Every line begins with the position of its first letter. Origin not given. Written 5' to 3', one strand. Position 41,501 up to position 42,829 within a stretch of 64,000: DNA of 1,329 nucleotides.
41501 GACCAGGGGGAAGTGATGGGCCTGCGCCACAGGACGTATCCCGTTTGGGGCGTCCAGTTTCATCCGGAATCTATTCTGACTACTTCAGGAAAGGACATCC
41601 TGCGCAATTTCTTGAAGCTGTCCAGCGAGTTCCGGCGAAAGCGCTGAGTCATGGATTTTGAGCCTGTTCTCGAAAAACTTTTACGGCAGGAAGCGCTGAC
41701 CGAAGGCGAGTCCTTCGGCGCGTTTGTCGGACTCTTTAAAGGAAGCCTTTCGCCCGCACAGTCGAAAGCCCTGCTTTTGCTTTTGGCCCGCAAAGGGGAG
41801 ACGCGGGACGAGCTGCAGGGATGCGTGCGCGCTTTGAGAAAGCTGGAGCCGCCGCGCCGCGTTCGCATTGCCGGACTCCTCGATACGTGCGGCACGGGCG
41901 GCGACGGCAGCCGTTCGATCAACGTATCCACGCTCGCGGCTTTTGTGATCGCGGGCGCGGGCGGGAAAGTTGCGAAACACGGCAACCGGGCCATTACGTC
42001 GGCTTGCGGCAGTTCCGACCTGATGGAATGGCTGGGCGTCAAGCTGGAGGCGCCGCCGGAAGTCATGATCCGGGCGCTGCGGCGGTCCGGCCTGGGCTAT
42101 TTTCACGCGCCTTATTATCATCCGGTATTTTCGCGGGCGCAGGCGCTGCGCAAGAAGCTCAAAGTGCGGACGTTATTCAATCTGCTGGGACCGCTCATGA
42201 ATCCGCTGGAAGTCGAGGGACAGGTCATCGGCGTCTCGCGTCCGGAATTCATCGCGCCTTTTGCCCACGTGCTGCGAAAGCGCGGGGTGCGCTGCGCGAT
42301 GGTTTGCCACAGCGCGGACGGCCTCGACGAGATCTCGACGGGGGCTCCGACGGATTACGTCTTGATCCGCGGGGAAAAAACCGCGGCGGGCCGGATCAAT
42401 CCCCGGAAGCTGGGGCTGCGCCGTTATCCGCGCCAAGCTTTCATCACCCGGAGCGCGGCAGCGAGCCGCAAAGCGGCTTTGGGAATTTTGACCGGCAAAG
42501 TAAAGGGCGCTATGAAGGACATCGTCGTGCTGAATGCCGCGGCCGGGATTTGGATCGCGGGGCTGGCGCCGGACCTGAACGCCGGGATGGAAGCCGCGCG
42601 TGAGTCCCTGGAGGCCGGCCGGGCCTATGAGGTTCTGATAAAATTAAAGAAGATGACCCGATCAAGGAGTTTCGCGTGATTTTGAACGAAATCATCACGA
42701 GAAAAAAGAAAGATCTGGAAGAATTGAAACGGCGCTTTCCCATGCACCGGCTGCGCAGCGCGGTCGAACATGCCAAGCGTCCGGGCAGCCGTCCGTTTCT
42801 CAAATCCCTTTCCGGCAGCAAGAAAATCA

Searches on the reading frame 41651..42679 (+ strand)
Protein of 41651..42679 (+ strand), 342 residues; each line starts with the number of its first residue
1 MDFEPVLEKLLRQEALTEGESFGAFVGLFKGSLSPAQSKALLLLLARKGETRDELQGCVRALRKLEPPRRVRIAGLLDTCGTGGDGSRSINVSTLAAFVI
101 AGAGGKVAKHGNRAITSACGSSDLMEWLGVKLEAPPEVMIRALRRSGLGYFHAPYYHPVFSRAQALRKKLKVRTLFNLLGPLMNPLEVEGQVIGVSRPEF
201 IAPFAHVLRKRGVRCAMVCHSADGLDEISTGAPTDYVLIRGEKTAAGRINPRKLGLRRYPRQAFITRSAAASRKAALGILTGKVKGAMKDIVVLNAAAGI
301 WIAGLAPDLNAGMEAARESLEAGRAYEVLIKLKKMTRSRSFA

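Call 62: search_protein_families(library=pfam, proteins=[window:41651-42679:+], max_evalue=0.00001)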
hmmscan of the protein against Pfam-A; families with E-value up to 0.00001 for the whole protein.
window:41651-42679:+ (342 aa): 2 families
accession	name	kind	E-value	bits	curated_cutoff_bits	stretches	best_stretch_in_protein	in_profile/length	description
PF00591.27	Glycos_transf_3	-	6.1e-71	239.5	27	1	76-326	4-253/253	Glycosyl transferase family, a/b domain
PF02885.22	Glycos_trans_3N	-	1.4e-12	47.6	26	1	5-64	2-61/63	Glycosyl transferase family, helical bundle domain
